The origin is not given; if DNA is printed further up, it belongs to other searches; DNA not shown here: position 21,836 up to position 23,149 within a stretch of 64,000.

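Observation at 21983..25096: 1037-aa protein combining a receiver-like N-terminus, an LPG-x-E/D repeat linker with two AT-hooks, and a ParA/MinD-like ATPase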

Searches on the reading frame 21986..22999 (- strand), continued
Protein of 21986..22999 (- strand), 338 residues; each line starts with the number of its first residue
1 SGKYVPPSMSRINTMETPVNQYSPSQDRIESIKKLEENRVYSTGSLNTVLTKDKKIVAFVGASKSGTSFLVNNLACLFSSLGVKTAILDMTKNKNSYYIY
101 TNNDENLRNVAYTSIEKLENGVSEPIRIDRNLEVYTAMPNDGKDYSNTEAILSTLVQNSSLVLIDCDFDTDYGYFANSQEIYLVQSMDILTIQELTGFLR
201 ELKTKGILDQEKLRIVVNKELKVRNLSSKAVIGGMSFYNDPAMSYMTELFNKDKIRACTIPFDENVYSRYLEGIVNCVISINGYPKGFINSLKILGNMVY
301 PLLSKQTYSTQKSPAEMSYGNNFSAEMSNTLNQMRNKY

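Call 37: fold_search(model_id=the predicted structure, library=pdb)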
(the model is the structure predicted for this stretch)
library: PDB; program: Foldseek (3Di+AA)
matches with E <= 10: 1771; with E <= 0.001: 323
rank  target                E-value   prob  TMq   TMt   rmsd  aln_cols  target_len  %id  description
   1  3ea0_B                2.8e-08  1.00  0.57  0.73   4.3       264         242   13  Crystal Structure of ParA Family ATPase from Chlorobium tepidum TLS (released 2008-09-23)
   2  4v02_A                2.8e-08  1.00  0.54  0.70   3.8       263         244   15  MinC:MinD cell division protein complex, Aquifex aeolicus (released 2015-01-14)
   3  4v03_B                4.3e-08  1.00  0.54  0.71   3.6       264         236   13  MinD cell division protein, Aquifex aeolicus (released 2015-01-14)
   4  4v02_B                4.9e-08  1.00  0.53  0.68   4.1       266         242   14  MinC:MinD cell division protein complex, Aquifex aeolicus (released 2015-01-14)
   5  1hyq                  1.2e-07  1.00  0.52  0.68   5.1       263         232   16  MIND BACTERIAL CELL DIVISION REGULATOR FROM A. FULGIDUS (released 2001-03-14)
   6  3k9h_A                1.2e-07  1.00  0.48  0.64   6.3       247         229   19  Crystal structure of a plasmid partition protein from borrelia burgdorferi at 2.25A resolution (released 2009-11-03)
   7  4v03_A                1.5e-07  1.00  0.54  0.72   3.4       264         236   12  MinD cell division protein, Aquifex aeolicus (released 2015-01-14)
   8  4rz2_B                1.6e-07  1.00  0.55  0.67   5.2       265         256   14  Crystal structure of the MinD-like ATPase FlhG (released 2015-03-04)
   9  5tvk_B                1.6e-07  1.00  0.53  0.68   5.4       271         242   17  Crystal Structure of putative plasmid partition protein (BB_S35) from Borrelia burgdorferi B31 bound to AMPPNP (released 2016-11-23)
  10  3ea0_A                2.0e-07  1.00  0.56  0.73   4.4       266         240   12  Crystal Structure of ParA Family ATPase from Chlorobium tepidum TLS (released 2008-09-23)
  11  8q5v_D                2.7e-07  1.00  0.49  0.56   5.6       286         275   13  MgADP-bound Fe protein of the molybdenum nitrogenase from Methanothermococcus thermolithotrophicus (released 2024-05-15)
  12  1g3q                  2.8e-07  1.00  0.56  0.73   3.5       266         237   15  CRYSTAL STRUCTURE ANALYSIS OF PYROCOCCUS FURIOSUS CELL DIVISION ATPASE MIND (released 2001-04-21)
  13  5jvf                  3.4e-07  1.00  0.47  0.57  10.1       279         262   11  Crystal Structure of Apo-FleN (released 2017-03-29)
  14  5tvk_A                4.3e-07  1.00  0.53  0.69   4.4       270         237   18  Crystal Structure of putative plasmid partition protein (BB_S35) from Borrelia burgdorferi B31 bound to AMPPNP (released 2016-11-23)
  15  5j1j_B                4.9e-07  1.00  0.58  0.74   3.9       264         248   12  Structure of FleN-AMPPNP complex (released 2017-03-29)
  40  6ybb_A                1.5e-06  1.00  0.50  0.64   6.0       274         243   12  Crystal structure of a native BcsE (217-523) - BcsR-BcsQ (R156E mutant) complex with c-di-GMP and ATP bound (released 2021-02-24)
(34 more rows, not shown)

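Call 48: search_protein_families(library=pfam, alignment_id=A2, max_evalue=1)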
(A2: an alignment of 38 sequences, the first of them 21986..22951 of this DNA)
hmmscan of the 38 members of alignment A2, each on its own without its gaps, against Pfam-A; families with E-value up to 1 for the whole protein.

A. member 1, window:21986-22951:- (322 aa): 3 families
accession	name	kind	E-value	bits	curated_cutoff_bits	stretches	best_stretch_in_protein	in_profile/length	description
PF01656.29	CbiA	-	0.014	15.8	25.4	1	44-203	5-82/125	CobQ/CobB/MinD/ParA nucleotide binding domain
PF11434.14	CHIPS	-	0.031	14.6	25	1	13-46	29-62/91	Chemotaxis-inhibiting protein CHIPS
PF01343.23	Peptidase_S49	-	0.034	14.5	24.9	1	55-143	48-137/154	Peptidase family S49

B. families by the number of members that match (of 38 scanned): 26 families (the first 25 are shown)
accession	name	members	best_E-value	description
PF08017.16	Fibrinogen_BP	9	1.9e-10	Fibrinogen binding protein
PF02178.24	AT_hook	7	0.0047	AT hook motif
PF01343.23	Peptidase_S49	6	0.0049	Peptidase family S49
PF13401.12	AAA_22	3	0.014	AAA domain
PF05951.18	Peptidase_M15_2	3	0.069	Bacterial protein of unknown function (DUF882)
PF25464.1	DUF7900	2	0.0026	Domain of unknown function (DUF7900)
PF00004.35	AAA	2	0.0063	ATPase family associated with various cellular activities (AAA)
PF25483.1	DUF7906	2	0.092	Domain of unknown function (DUF7906)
PF10372.14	CdaS_N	2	0.12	Diadenylate cyclase CdaS, N-terminal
PF20743.2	DUF5580_C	2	0.13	Family of unknown function (DUF5580) C-terminal domain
PF10186.14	ATG14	1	0.00047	Vacuolar sorting 38 and autophagy-related subunit 14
PF13094.11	CENP-Q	1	0.0031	CENP-Q, a CENPA-CAD centromere complex subunit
PF15346.11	ARGLU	1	0.0068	Arginine and glutamate-rich 1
PF06098.16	Radial_spoke_3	1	0.0095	Radial spoke protein 3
PF01656.29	CbiA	1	0.014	CobQ/CobB/MinD/ParA nucleotide binding domain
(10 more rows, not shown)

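Call 50: find_encoding_contigs(protein=P0267, flank=8000, max_places=2)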
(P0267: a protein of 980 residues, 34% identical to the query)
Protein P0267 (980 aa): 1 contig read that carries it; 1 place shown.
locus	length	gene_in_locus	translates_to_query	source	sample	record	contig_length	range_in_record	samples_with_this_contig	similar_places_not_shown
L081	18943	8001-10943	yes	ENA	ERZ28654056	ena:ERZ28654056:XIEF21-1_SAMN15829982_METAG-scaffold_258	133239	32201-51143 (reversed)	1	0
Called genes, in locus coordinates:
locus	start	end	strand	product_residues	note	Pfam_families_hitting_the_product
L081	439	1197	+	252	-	PF14501:HATPase_c_5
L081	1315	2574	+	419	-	PF01134:GIDA, PF01266:DAO (weak), PF13450:NAD_binding_8 (faint)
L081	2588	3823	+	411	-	PF07833:Cu_amine_oxidN1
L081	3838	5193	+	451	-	PF07833:Cu_amine_oxidN1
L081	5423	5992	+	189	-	PF00188:CAP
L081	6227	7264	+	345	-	PF00768:Peptidase_S11, PF07943:PBP5_C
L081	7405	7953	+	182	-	-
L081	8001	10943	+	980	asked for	-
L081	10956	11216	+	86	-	PF06135:IreB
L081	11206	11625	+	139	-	PF03652:RuvX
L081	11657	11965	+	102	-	PF06949:DUF1292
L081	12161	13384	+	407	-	PF01053:Cys_Met_Meta_PP (weak), PF06838:Met_gamma_lyase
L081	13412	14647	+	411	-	PF00070:Pyr_redox (faint), PF00890:FAD_binding_2, PF01134:GIDA, PF01262:AlaDh_PNT_C (faint), PF03486:HI0933_like, PF12831:FAD_oxidored, PF07992:Pyr_redox_2, PF22780:HI0933_like_1st, +5 more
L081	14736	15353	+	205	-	PF01205:Impact_N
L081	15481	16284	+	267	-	PF00072:Response_reg, PF08769:Spo0A_C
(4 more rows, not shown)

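Call 51: find_encoding_contigs(protein=P0242, flank=8000, max_places=2)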
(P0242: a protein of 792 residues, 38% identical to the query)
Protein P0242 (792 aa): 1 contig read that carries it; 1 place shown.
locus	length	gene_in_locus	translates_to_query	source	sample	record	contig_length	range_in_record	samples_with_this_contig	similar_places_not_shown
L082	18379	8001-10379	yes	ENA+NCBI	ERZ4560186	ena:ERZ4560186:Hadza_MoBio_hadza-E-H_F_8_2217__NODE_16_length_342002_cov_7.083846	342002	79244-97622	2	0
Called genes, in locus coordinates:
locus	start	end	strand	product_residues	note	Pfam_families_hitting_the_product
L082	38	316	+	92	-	PF01943:Polysacc_synt (weak)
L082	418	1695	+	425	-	PF03023:MurJ, PF01554:MatE (weak)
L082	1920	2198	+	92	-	PF00216:Bac_DNA_binding, PF18291:HU-HIG (weak)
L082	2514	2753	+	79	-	PF01479:S4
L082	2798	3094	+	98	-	PF00581:Rhodanese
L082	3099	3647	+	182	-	PF01863:YgjP-like, PF10263:SprT-like (weak)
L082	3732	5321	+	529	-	PF00704:Glyco_hydro_18, PF23916:TIM-barrel_EndoS, PF00395:SLH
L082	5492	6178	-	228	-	PF04542:Sigma70_r2, PF04545:Sigma70_r4, PF01381:HTH_3 (weak)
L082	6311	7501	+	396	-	PF13354:Beta-lactamase2 (weak), PF00768:Peptidase_S11, PF07943:PBP5_C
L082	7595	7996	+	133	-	-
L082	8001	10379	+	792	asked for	-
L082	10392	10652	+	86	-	PF06135:IreB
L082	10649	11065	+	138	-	PF03652:RuvX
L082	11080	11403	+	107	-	PF06949:DUF1292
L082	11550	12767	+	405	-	PF06838:Met_gamma_lyase, PF01053:Cys_Met_Meta_PP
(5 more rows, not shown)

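Call 72: search_protein_families(library=padloc, proteins=[window:21986-22951:-], max_evalue=0.01)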
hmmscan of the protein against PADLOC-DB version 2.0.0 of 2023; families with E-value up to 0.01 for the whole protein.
window:21986-22951:- (322 aa): 0 families

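Call 73: search_protein_families(library=ncbifam, proteins=[window:21986-22951:-, P0267, P0242, P0372, P0378], max_evalue=0.1)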
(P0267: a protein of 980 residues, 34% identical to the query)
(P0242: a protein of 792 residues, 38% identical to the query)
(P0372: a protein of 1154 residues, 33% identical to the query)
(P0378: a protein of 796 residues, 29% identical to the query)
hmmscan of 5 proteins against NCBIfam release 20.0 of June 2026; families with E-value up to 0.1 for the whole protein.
window:21986-22951:- (322 aa): 2 families
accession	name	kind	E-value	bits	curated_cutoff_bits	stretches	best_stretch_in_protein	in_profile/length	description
TIGR03029.1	EpsG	equivalog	0.002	17.4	313.8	1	33-74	98-140/274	chain length determinant protein tyrosine kinase EpsG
TIGR03420.1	DnaA_homol_Hda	equivalog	0.05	13.1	194.8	1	33-104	33-104/226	DnaA regulatory inactivator Hda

P0267 (980 aa): 3 families
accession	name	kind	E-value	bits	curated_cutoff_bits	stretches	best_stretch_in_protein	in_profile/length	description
NF047368.1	collar_FlbB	equivalog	0.003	17.4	110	1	618-685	43-110/193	periplasmic-type flagellar collar protein FlbB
NF053624.1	PtglEndpepMepK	equivalog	0.023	14.6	185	0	25-105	31-115/176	peptidoglycan L,D-endopeptidase MepK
NF002564.0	PRK02190.1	subfamily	0.097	11.8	302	0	724-827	167-273/307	agmatinase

P0242 (792 aa): 1 family
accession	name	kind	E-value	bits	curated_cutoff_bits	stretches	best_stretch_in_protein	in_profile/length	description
TIGR02168.1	SMC_prok_B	equivalog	0.00092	17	567.35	1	243-616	226-591/1181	chromosome segregation protein SMC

P0372 (1154 aa): 0 families

P0378 (796 aa): 3 families
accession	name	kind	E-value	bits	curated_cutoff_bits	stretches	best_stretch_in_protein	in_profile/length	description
NF011064.0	PRK14494.1-3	equivalog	0.0022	17.4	418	1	526-559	2-35/244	putative molybdopterin-guanine dinucleotide biosynthesis protein MobB/FeS domain-containing protein protein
TIGR02794.1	tolA_full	equivalog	0.0057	15.9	59.45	1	252-373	100-238/362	cell envelope integrity protein TolA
NF011065.0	PRK14494.1-4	equivalog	0.1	12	287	0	524-564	9-49/244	putative molybdopterin-guanine dinucleotide biosynthesis protein MobB/FeS domain-containing protein protein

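Call 76: search_dna_similar(query=window:21986-22951:-, collection=plasmids, mode=protein, max_evalue=0.001, max_rows=10)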
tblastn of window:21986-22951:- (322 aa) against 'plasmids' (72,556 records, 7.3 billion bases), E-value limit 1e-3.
No match.

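Call 77: search_dna_similar(query=window:21986-22951:-, collection=phages, mode=protein, max_evalue=0.001, max_rows=10)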
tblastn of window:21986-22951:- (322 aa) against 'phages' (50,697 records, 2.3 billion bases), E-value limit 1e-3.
No match.

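Call 83: find_encoding_contigs(protein=P0275, flank=5000, max_places=1)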
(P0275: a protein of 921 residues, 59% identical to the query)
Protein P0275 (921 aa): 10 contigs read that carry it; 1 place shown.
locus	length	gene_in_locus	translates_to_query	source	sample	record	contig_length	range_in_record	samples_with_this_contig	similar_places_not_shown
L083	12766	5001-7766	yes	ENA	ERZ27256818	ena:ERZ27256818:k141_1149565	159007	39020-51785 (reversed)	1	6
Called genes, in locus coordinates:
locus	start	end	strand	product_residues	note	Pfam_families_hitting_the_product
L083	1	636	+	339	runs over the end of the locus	PF00535:Glycos_transf_2, PF10111:Glyco_tranf_2_2, PF13641:Glyco_tranf_2_3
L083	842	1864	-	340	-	PF13379:NMT1_2, PF09084:NMT1, PF12974:Phosphonate-bd (weak)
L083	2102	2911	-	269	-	PF00528:BPD_transp_1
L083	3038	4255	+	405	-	PF00768:Peptidase_S11, PF07943:PBP5_C (weak)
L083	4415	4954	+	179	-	-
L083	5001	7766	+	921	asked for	-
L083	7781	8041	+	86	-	PF06135:IreB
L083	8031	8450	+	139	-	PF03652:RuvX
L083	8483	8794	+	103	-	PF06949:DUF1292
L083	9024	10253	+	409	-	PF01053:Cys_Met_Meta_PP, PF06838:Met_gamma_lyase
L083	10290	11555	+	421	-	PF00070:Pyr_redox (faint), PF00890:FAD_binding_2, PF01266:DAO (weak), PF03486:HI0933_like, PF07992:Pyr_redox_2 (weak), PF12831:FAD_oxidored, PF13450:NAD_binding_8 (weak), PF22780:HI0933_like_1st, +2 more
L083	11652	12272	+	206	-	PF01205:Impact_N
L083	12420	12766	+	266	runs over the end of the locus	PF00072:Response_reg, PF08769:Spo0A_C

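Call 84: find_encoding_contigs(protein=P0353, flank=5000, max_places=1)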
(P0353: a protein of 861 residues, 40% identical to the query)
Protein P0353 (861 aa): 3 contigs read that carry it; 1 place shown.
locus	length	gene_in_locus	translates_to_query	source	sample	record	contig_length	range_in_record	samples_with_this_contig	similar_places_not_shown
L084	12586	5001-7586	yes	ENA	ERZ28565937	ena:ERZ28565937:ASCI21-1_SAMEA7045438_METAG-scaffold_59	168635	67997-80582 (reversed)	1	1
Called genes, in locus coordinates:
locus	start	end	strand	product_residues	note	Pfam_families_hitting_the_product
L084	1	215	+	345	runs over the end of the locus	PF00534:Glycos_transf_1, PF13692:Glyco_trans_1_4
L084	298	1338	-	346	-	PF13379:NMT1_2, PF09084:NMT1, PF12974:Phosphonate-bd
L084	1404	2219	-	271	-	PF00528:BPD_transp_1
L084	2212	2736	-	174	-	PF00005:ABC_tran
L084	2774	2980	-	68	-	PF00005:ABC_tran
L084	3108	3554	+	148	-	PF00768:Peptidase_S11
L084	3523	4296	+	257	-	PF00768:Peptidase_S11, PF07943:PBP5_C (weak)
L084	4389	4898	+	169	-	-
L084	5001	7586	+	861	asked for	-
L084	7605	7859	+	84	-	PF06135:IreB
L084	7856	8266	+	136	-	PF03652:RuvX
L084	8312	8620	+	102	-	PF06949:DUF1292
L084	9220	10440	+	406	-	PF01053:Cys_Met_Meta_PP, PF06838:Met_gamma_lyase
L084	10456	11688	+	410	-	PF00070:Pyr_redox (faint), PF00890:FAD_binding_2, PF01134:GIDA (weak), PF03486:HI0933_like, PF07992:Pyr_redox_2 (weak), PF12831:FAD_oxidored, PF07992:Pyr_redox_2 (weak), PF22780:HI0933_like_1st, +4 more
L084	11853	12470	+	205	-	PF01205:Impact_N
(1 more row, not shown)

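Call 85: find_encoding_contigs(protein=P0378, flank=5000, max_places=1)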
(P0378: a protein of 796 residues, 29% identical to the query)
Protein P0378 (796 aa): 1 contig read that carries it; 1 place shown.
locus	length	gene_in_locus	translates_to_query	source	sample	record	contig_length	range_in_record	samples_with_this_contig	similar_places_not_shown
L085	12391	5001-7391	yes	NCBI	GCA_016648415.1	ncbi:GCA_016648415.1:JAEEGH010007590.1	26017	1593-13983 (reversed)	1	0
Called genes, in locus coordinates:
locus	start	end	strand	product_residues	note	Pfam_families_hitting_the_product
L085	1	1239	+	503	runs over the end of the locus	PF02874:ATP-synt_ab_N, PF00006:ATP-synt_ab, PF00306:ATP-synt_ab_C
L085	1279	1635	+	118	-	-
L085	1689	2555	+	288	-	PF00231:ATP-synt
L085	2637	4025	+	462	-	PF02874:ATP-synt_ab_N, PF00006:ATP-synt_ab, PF22919:ATP-synt_VA_C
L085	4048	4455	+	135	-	PF02823:ATP-synt_DE_N, PF00401:ATP-synt_DE (weak)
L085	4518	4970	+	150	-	-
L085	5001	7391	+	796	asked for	-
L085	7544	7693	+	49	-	-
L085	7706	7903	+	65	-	PF00584:SecE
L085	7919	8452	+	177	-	PF02357:NusG, PF00467:KOW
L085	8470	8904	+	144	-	PF03946:Ribosomal_L11_N, PF00298:Ribosomal_L11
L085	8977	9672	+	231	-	PF00687:Ribosomal_L1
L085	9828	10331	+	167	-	PF00466:Ribosomal_L10, PF27436:RL10_C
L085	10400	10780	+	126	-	PF16320:Ribosomal_L12_N, PF00542:Ribosomal_L12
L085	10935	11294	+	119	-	-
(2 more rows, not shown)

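Call 86: find_encoding_contigs(protein=P0372, flank=5000, max_places=1)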
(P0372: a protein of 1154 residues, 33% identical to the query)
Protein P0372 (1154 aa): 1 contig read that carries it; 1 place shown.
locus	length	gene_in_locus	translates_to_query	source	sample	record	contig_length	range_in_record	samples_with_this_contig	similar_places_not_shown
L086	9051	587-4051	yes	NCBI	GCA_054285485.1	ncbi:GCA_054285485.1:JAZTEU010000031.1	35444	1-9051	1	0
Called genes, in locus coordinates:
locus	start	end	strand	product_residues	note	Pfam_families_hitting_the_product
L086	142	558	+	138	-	-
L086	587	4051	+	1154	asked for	-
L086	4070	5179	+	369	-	PF00990:GGDEF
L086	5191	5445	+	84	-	PF06135:IreB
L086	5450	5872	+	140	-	PF03652:RuvX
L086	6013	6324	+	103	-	PF06949:DUF1292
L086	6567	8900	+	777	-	PF00664:ABC_membrane, PF00005:ABC_tran, PF02463:SMC_N (faint)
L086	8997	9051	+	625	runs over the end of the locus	PF00664:ABC_membrane, PF00005:ABC_tran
